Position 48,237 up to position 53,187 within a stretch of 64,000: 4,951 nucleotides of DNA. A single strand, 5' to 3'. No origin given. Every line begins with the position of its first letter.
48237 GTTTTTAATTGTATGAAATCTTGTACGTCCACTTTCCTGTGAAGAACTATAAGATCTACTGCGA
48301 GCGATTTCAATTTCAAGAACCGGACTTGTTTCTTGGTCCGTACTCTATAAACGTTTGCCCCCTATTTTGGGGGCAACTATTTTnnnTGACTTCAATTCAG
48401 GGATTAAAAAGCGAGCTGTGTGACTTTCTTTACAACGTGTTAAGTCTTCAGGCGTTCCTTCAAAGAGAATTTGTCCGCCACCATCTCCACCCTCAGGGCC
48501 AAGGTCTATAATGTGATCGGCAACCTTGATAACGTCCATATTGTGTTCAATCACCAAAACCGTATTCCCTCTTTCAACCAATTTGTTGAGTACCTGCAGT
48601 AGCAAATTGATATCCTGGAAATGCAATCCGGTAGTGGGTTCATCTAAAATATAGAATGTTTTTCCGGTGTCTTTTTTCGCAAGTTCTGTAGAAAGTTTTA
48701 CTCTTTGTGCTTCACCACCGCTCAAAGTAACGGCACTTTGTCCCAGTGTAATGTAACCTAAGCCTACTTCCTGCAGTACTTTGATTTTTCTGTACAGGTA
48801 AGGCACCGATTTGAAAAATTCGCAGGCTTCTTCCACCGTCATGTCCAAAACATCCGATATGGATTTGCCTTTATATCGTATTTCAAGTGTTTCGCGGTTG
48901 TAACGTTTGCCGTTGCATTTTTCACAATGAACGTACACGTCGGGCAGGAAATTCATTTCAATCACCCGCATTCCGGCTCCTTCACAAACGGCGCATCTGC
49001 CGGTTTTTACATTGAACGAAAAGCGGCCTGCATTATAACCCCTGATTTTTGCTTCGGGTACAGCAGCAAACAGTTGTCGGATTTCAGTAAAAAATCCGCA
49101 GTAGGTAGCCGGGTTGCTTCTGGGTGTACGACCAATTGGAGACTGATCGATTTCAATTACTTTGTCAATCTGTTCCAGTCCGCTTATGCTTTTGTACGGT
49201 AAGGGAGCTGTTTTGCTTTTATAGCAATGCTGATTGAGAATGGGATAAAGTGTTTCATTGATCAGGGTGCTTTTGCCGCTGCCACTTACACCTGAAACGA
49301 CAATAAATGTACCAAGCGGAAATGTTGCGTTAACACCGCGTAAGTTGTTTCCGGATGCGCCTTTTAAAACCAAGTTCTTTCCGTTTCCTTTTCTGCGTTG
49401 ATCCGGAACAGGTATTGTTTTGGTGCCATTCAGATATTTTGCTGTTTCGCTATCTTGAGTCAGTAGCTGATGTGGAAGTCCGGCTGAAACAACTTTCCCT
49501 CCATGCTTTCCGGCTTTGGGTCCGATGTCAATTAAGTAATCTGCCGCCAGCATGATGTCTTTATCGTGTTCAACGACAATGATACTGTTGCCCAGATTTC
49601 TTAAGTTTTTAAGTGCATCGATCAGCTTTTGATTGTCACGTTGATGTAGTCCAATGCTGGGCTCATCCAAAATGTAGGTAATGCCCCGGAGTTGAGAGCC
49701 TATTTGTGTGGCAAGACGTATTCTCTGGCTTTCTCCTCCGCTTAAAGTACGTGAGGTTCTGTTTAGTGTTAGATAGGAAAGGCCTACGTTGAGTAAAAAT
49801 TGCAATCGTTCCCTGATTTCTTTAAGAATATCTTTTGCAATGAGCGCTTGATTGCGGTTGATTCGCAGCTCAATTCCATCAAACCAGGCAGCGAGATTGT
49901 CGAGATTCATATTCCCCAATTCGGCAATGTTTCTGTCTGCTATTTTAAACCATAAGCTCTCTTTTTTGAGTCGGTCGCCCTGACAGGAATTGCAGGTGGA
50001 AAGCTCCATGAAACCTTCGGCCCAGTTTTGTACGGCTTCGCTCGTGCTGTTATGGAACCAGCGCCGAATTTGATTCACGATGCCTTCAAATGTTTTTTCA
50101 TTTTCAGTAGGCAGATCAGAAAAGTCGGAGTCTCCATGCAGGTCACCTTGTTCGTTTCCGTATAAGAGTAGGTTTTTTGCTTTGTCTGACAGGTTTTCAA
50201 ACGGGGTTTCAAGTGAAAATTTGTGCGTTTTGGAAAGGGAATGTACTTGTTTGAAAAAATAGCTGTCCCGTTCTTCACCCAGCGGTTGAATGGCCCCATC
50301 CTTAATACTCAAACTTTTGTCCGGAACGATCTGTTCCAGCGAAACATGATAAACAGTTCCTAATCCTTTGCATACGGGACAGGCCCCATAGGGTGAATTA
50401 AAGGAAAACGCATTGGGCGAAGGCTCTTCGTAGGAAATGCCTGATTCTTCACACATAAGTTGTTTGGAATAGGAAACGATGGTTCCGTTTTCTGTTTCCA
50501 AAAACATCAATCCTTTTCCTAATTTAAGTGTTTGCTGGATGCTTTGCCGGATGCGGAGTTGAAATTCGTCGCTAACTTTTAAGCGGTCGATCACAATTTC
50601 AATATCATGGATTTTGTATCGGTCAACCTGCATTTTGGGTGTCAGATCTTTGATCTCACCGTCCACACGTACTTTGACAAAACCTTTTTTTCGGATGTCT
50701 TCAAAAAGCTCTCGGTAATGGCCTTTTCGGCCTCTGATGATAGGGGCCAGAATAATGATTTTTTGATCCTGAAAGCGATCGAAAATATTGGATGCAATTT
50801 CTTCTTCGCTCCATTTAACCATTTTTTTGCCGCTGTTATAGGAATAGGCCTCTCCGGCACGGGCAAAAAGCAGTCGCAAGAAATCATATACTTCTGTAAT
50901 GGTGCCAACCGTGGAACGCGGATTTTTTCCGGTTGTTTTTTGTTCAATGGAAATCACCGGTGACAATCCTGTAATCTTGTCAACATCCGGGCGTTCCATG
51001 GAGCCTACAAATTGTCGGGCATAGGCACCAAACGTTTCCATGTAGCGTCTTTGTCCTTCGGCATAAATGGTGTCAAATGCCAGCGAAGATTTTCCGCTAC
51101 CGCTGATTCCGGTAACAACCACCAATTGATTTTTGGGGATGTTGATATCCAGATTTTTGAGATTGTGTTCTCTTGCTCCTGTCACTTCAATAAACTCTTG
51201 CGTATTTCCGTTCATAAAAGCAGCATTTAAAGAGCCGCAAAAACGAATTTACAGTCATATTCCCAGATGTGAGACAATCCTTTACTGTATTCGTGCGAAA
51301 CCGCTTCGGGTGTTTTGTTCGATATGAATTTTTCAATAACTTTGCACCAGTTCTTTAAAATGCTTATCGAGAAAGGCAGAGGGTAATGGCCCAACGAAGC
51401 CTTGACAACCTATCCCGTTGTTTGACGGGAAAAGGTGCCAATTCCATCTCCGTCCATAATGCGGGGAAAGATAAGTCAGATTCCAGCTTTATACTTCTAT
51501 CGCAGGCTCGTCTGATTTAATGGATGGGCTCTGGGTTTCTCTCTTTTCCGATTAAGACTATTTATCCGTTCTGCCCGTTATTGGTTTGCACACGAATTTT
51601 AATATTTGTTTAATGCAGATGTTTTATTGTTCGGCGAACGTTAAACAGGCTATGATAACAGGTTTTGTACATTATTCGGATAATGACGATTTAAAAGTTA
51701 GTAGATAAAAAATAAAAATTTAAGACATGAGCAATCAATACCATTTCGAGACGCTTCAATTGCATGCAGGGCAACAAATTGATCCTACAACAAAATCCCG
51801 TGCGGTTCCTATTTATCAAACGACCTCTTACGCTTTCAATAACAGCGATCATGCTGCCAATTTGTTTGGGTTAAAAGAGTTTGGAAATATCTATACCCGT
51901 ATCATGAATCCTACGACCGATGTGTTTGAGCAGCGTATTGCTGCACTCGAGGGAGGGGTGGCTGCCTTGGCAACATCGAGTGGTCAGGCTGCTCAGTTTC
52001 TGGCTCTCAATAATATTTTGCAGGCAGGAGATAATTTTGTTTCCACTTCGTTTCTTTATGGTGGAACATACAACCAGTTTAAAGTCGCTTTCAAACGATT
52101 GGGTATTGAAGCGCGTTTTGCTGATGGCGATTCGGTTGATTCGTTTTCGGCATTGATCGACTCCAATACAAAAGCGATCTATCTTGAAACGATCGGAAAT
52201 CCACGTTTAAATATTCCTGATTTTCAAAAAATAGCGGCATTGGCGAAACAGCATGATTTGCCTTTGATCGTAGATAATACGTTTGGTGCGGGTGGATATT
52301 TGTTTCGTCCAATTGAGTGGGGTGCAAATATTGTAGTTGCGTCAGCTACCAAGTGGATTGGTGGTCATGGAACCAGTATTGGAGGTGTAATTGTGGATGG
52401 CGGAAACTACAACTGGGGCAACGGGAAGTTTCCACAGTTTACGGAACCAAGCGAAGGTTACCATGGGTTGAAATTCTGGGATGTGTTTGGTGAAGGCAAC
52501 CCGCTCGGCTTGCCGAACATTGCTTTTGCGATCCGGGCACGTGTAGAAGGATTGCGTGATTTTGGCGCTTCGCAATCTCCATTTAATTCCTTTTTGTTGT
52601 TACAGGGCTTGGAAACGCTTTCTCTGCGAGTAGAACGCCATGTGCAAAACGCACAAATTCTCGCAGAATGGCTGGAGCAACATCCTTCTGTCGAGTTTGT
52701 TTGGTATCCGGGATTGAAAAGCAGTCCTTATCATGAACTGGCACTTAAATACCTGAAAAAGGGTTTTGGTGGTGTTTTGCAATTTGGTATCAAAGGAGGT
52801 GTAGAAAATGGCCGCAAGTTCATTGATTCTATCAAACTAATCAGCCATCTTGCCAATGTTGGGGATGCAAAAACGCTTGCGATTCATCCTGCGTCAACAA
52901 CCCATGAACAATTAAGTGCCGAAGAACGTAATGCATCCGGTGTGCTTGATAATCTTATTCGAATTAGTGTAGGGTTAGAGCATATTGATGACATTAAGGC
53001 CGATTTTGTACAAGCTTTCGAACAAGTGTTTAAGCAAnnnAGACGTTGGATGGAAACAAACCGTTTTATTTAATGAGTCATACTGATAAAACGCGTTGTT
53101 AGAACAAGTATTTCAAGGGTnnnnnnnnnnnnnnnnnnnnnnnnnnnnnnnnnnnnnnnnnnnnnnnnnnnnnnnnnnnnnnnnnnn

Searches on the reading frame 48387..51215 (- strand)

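Call 82: search_protein_families(library=pfam, proteins=[window:48387-51215:-], max_evalue=0.00001)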
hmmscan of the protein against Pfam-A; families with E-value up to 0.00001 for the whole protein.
window:48387-51215:- (943 aa): 8 families
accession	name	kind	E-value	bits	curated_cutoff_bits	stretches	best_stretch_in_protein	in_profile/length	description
PF17760.6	UvrA_inter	-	3.2e-32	111.1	23.3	1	137-242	3-108/109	UvrA interaction domain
PF17755.6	UvrA_DNA-bind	-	8.1e-28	97.4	23.2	1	294-400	3-109/110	UvrA DNA-binding domain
PF00005.33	ABC_tran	-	1.3e-17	65.1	25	0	811-862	86-137/137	ABC transporter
PF02463.25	SMC_N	-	7.5e-12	45.6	40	0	816-904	135-210/220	RecF/RecN/SMC N terminal domain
PF20703.3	nSTAND1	-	2.3e-07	31.2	27.1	0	15-46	19-50/379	Novel STAND NTPase 1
PF13191.12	AAA_16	-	4.3e-07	31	32.6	0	636-663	25-52/167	AAA ATPase domain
PF13555.12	AAA_29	-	2e-06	27.9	27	0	637-652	24-39/61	P-loop containing region of AAA domain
PF03193.22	RsgA_GTPase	-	7.9e-06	26.2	30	0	622-654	94-125/174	RsgA GTPase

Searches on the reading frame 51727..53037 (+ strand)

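Call 29: search_protein_families(library=ncbifam, proteins=[window:51727-53037:+], max_evalue=1e-10)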
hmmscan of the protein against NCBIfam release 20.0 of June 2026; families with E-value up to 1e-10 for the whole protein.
window:51727-53037:+ (437 aa): 42 families (the best 25 are shown)
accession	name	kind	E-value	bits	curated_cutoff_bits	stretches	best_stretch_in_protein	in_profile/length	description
TIGR01326.1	OAH_OAS_sulfhy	subfamily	4.9e-206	684.4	495.1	1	6-432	1-418/418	O-acetylhomoserine aminocarboxypropyltransferase/cysteine synthase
NF006096.0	PRK08248.1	equivalog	3.3e-189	629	726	1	3-434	5-428/431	homocysteine synthase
NF005872.0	PRK07812.1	equivalog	2.4e-182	606.3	703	1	2-432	12-433/439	bifunctional o-acetylhomoserine/o-acetylserine sulfhydrylase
NF004650.0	PRK05994.1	equivalog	7.9e-171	568.6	667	1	3-433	4-426/427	O-acetylhomoserine aminocarboxypropyltransferase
NF006004.0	PRK08134.1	equivalog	1.7e-158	527.9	636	1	4-433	6-427/433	O-acetylhomoserine aminocarboxypropyltransferase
NF004757.0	PRK06084.1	equivalog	9.2e-158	525.5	790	1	7-432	3-421/425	bifunctional O-acetylhomoserine aminocarboxypropyltransferase/cysteine synthase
NF004125.0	PRK05613.1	equivalog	7.8e-135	449.7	765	1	3-434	10-437/437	O-acetylhomoserine/O-acetylserine sulfhydrylase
NF005215.0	PRK06702.1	equivalog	1.1e-129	433.2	709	1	21-430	20-421/432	bifunctional O-acetylhomoserine aminocarboxypropyltransferase/cysteine synthase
NF006003.0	PRK08133.1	equivalog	4.7e-111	371.3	522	2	2-224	7-227/396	O-succinylhomoserine sulfhydrylase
TIGR01328.1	met_gam_lyase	equivalog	5.2e-108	361.4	549.7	2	5-224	2-220/391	methionine gamma-lyase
NF005695.0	PRK07503.1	equivalog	6.6e-104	347.8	666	2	3-224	6-226/403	methionine gamma-lyase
NF004876.0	PRK06234.1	subfamily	6.5e-103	344.8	666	2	5-225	7-228/400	methionine gamma-lyase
TIGR01325.1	O_suc_HS_sulf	equivalog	1.5e-99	333.2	510.05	2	9-229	2-220/380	O-succinylhomoserine sulfhydrylase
NF005263.0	PRK06767.1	equivalog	1.8e-96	323.5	617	2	4-223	3-221/392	methionine gamma-lyase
NF005871.0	PRK07811.1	equivalog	4.4e-90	302.1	513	2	3-224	9-222/389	cystathionine gamma-synthase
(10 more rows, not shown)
